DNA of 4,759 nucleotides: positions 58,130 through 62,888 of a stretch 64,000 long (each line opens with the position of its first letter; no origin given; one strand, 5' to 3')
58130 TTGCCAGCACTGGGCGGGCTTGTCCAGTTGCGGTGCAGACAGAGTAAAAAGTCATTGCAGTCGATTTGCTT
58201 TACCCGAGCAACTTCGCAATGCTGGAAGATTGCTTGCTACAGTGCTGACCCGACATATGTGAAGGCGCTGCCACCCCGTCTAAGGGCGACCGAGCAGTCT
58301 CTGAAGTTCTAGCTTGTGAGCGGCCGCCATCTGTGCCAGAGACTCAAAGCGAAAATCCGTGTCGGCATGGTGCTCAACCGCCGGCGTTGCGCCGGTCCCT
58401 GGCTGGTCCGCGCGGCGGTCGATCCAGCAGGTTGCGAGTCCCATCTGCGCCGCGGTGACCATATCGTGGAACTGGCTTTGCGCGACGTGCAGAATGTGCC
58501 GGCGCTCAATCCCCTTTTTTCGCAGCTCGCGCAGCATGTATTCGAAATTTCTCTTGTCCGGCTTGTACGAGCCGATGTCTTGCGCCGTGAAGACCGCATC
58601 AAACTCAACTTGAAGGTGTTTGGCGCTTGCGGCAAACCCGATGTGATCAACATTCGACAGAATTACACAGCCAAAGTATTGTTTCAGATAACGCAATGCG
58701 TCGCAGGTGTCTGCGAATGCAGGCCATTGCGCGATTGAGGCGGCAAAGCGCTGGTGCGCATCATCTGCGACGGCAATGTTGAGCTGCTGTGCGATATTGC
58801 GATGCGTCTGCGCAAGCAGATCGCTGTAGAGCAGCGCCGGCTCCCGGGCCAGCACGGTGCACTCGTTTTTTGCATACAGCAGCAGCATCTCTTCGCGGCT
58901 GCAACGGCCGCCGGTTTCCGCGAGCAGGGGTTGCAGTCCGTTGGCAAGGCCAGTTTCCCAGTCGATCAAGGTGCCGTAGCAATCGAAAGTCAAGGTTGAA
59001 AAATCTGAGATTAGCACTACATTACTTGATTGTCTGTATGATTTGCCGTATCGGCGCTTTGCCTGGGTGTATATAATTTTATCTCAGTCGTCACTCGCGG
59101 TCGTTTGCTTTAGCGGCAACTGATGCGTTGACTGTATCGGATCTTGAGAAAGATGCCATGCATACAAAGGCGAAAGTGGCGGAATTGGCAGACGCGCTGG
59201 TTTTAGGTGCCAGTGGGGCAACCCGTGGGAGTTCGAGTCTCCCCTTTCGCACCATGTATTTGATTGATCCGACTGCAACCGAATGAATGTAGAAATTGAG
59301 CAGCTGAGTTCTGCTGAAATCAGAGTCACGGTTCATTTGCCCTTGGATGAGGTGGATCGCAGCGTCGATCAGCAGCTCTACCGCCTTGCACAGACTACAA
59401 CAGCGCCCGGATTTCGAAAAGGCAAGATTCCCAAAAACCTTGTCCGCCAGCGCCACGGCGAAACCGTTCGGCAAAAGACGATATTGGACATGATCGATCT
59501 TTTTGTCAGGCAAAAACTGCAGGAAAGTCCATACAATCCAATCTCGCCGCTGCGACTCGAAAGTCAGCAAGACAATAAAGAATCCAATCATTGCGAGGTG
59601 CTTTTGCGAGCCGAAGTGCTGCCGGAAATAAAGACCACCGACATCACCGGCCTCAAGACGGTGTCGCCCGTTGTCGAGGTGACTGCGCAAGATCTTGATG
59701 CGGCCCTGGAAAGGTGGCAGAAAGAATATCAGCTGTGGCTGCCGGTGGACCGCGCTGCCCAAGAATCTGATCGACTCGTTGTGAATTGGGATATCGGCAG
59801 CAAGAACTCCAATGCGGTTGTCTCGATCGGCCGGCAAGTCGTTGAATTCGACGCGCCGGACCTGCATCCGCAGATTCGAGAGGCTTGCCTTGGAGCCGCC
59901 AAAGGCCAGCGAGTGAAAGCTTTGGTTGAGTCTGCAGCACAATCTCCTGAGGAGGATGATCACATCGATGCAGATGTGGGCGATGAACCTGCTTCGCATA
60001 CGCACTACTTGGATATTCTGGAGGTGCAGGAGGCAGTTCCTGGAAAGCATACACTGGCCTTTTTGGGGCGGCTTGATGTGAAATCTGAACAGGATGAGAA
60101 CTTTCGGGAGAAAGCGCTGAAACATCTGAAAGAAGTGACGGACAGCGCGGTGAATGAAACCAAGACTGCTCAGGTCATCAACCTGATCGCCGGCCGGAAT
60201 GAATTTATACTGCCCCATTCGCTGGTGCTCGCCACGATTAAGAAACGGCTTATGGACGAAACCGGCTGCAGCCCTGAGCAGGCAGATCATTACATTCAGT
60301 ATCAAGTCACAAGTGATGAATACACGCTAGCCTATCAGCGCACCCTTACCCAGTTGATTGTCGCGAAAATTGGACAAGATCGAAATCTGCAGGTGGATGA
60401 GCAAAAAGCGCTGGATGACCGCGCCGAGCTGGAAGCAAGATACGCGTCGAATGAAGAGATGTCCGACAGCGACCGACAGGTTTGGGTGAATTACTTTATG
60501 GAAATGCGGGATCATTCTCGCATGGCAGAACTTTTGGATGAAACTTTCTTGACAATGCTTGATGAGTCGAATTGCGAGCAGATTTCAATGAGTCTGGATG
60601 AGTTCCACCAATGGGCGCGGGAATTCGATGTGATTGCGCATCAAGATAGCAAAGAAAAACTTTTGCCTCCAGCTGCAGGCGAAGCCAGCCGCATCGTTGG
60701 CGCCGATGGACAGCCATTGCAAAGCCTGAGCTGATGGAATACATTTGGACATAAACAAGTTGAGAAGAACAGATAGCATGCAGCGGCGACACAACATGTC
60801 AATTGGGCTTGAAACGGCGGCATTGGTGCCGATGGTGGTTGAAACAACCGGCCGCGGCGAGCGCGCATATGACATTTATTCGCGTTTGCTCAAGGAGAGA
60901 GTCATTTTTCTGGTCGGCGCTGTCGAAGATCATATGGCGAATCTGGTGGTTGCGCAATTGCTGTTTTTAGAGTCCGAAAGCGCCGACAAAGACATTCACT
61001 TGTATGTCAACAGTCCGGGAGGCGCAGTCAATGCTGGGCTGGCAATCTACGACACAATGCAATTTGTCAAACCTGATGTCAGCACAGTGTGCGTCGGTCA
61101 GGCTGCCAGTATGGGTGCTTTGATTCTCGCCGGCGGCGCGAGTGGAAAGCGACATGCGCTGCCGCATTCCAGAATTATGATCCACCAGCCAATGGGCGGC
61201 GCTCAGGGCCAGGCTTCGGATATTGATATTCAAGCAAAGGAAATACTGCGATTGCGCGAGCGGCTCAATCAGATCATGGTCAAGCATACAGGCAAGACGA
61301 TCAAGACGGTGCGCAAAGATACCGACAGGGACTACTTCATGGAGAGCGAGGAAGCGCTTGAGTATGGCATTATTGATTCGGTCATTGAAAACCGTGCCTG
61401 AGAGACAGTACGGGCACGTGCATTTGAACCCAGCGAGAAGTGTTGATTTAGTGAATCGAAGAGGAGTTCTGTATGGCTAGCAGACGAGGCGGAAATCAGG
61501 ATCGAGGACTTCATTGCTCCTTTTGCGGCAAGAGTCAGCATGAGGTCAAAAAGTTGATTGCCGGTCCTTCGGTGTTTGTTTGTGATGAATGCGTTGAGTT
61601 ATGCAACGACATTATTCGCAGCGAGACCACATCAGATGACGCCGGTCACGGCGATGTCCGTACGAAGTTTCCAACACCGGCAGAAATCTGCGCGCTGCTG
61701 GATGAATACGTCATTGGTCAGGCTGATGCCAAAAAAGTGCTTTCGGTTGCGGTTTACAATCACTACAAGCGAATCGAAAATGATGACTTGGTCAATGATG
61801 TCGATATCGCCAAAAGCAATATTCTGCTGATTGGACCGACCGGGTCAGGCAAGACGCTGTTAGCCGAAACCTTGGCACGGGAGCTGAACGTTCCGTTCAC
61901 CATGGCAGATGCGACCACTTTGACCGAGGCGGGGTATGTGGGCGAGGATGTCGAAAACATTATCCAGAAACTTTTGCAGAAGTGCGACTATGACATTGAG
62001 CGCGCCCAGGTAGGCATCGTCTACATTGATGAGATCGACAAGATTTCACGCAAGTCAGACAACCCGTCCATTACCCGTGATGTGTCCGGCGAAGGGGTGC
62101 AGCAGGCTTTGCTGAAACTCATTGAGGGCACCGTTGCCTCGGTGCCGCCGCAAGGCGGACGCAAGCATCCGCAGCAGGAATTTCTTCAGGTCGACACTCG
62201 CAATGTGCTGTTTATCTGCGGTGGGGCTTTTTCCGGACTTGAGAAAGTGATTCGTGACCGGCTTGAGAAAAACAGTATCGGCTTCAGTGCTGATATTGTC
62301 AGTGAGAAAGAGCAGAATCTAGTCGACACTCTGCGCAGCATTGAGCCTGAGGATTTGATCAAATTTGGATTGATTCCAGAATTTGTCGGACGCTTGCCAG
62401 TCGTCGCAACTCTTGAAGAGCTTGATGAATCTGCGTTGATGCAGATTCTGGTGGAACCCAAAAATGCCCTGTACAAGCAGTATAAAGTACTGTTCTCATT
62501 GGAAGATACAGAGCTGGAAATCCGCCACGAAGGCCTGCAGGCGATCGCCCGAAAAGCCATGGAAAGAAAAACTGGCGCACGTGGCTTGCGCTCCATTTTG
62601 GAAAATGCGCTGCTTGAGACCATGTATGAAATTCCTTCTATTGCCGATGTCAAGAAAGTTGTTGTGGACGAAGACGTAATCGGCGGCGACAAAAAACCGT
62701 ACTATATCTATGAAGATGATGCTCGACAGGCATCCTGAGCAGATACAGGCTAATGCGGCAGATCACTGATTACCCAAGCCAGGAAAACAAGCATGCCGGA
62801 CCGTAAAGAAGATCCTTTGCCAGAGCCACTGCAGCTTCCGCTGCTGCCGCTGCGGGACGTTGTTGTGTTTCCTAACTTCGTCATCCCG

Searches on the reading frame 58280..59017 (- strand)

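Call 16: search_protein_families(library=ncbifam, max_evalue=0.001, proteins=[window:58280-59017:-])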
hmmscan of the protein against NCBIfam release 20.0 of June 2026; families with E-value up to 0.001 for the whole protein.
window:58280-59017:- (245 aa): 13 families
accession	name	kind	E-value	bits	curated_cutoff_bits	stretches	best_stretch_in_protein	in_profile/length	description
TIGR01428.1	HAD_type_II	equivalog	1.3e-36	126.4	125.4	1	7-204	2-195/197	haloacid dehalogenase type II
TIGR01493.1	HAD-SF-IA-v2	subfamily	6.1e-14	52.6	39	1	9-186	2-156/161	HAD-IA family hydrolase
TIGR02254.1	YjjG_YfnB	equivalog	8.4e-13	48.3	159.9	1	8-213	3-210/223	YjjG family noncanonical pyrimidine nucleotidase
TIGR02252.1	DREG-2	subfamily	3.1e-10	40.2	155.2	1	9-198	3-203/203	HAD hydrolase, REG-2-like, family IA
NF006976.0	PRK09449.1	equivalog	4.5e-10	39.4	183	1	131-215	129-211/225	pyrimidine 5'-nucleotidase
TIGR02253.1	CTE7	subfamily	2e-06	27.8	169.75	1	56-229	50-219/221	TIGR02253 family HAD-type hydrolase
NF008018.0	PRK10748.1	equivalog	2.8e-05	23.4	225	1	73-203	87-211/238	5-amino-6-(5-phospho-D-ribitylamino)uracil phosphatase YigB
NF052576.1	PymNtasePynAStpc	equivalog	9.4e-05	22.1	350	1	133-213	136-214/229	pyrimidine 5'-nucleotidase PynA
NF009695.0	PRK13222.1-2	equivalog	0.00031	20.3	225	1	3-191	3-185/226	phosphoglycolate phosphatase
NF053830.1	RUBPPhHalo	equivalog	0.00043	20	330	1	62-230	69-230/234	ribulose-1,5-bisphosphate 5-phosphatase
TIGR01549.1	HAD-SF-IA-v1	subfamily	0.00059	20.3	23.3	0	79-192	45-148/149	HAD-IA family hydrolase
TIGR01459.1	HAD-SF-IIA-hyp4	hypoth_equivalog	0.00069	19.1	103.75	0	150-199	193-240/242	TIGR01459 family HAD-type hydrolase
NF009697.0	PRK13222.1-4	equivalog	0.00077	18.8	327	0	5-191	6-184/232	phosphoglycolate phosphatase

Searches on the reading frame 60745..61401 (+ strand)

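Call 16: search_protein_families(library=ncbifam, max_evalue=0.001, proteins=[window:60745-61401:+])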
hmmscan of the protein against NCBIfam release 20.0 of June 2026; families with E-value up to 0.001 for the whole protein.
window:60745-61401:+ (218 aa): 10 families
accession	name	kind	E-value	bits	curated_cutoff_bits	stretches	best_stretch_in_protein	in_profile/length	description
NF001368.0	PRK00277.1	subfamily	9.2e-103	342.4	249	1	24-217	5-198/203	ATP-dependent Clp protease proteolytic subunit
TIGR00493.1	clpP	equivalog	2.1e-100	334.3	308.6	1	26-215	2-191/192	ATP-dependent Clp endopeptidase proteolytic subunit ClpP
NF009203.0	PRK12551.1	equivalog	1.5e-88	295.7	359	1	27-217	1-191/196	ATP-dependent Clp protease proteolytic subunit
NF009205.0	PRK12553.1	subfamily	2.4e-84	282.1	228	1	26-216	12-204/211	ATP-dependent Clp protease proteolytic subunit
NF011090.0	PRK14513.1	equivalog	1.5e-77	260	347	1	26-217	2-193/201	ATP-dependent Clp protease proteolytic subunit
NF011091.0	PRK14514.1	equivalog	1.6e-74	250.2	361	1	24-216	27-219/221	ATP-dependent Clp endopeptidase proteolytic subunit ClpP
NF011089.0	PRK14512.1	equivalog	1.4e-55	188.1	251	1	45-217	22-194/200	ATP-dependent Clp protease proteolytic subunit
NF009204.0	PRK12552.1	equivalog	4e-55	186.6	263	1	43-217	22-215/225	ATP-dependent Clp protease proteolytic subunit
NF045540.1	scaf_prot_MCP1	exception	9.6e-27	93.9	475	1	78-216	27-163/652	ClpP-like prohead protease/major capsid protein fusion protein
NF045542.1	Clp_rel_HeadMat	equivalog_domain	4.1e-24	85.4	120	1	77-213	27-165/165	head maturation protease, ClpP-related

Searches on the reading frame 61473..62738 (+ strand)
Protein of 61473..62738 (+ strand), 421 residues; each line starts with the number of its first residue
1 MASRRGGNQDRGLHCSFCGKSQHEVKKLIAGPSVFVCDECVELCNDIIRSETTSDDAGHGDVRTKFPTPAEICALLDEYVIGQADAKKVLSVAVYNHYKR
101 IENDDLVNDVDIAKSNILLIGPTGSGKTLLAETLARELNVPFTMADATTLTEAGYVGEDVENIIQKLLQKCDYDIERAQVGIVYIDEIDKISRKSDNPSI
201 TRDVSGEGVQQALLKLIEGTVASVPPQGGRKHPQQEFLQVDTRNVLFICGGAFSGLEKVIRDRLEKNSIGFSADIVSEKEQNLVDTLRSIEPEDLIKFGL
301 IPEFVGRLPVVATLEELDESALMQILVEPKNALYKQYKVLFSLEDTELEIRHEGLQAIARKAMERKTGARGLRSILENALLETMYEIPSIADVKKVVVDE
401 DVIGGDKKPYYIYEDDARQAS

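Call 16: search_protein_families(library=ncbifam, max_evalue=0.001, proteins=[window:61473-62738:+])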
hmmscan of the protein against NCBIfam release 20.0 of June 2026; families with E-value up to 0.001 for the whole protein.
window:61473-62738:+ (421 aa): 28 families (the best 25 are shown)
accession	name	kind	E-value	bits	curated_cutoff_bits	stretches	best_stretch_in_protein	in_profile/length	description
NF003745.1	PRK05342.1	equivalog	3.4e-201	668.5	359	1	10-418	3-414/418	ATP-dependent Clp protease ATP-binding subunit ClpX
TIGR00382.1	clpX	equivalog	1.8e-197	656.4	370.75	1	12-409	8-411/414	ATP-dependent protease ATP-binding subunit ClpX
TIGR00390.1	hslU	equivalog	3.1e-58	197.8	362.45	3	68-169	2-102/441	ATP-dependent protease ATPase subunit HslU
TIGR01243.1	CDC48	subfamily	9.3e-10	37.4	802.65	1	116-219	214-308/733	CDC48 family AAA ATPase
TIGR02639.1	ClpA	equivalog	1.4e-09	36.7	993.15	1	291-385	626-716/734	ATP-dependent Clp protease ATP-binding subunit ClpA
TIGR01242.2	TIGR01242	subfamily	4.4e-09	35.8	500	1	104-217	137-242/362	proteasome-activating nucleotidase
NF003069.1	PRK03992.1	subfamily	5.9e-09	35.6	500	1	103-216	153-258/379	proteasome-activating nucleotidase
NF041006.2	cell_div_CdvC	equivalog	6.4e-09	35.2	650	1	80-191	105-210/370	cell division protein CdvC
NF003229.0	PRK04195.1-5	equivalog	2e-08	33.4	280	1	80-200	19-124/413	replication factor C large subunit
NF047748.1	PrtsmActNtasePan1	equivalog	5.4e-08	32.3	750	1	101-217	168-276/405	proteasome-activating nucleotidase Pan1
NF000868.0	PRK00080.1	equivalog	1.6e-07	30.5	282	1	76-194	24-117/330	Holliday junction branch migration DNA helicase RuvB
NF047747.1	PrtsmActNtasePan2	equivalog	2.2e-07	30.4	700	1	101-217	171-279/397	proteasome-activating nucleotidase Pan2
NF042959.1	IteA_antiphage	equivalog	2.8e-07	30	510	1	96-197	106-201/367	anti-phage ATPase IteA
TIGR01241.2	FtsH_fam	equivalog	3.2e-07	29.5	600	1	117-196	198-271/598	ATP-dependent zinc metalloprotease FtsH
NF008004.0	PRK10733.1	equivalog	5.5e-07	27.9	1008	1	115-195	186-260/644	ATP-dependent zinc metalloprotease FtsH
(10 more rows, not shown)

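Call 20: find_encoding_contigs(protein=window:61473-62738:+, flank=10000, max_places=6)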
Protein window:61473-62738:+ (421 aa): no gene with exactly this product is on record in the collection.
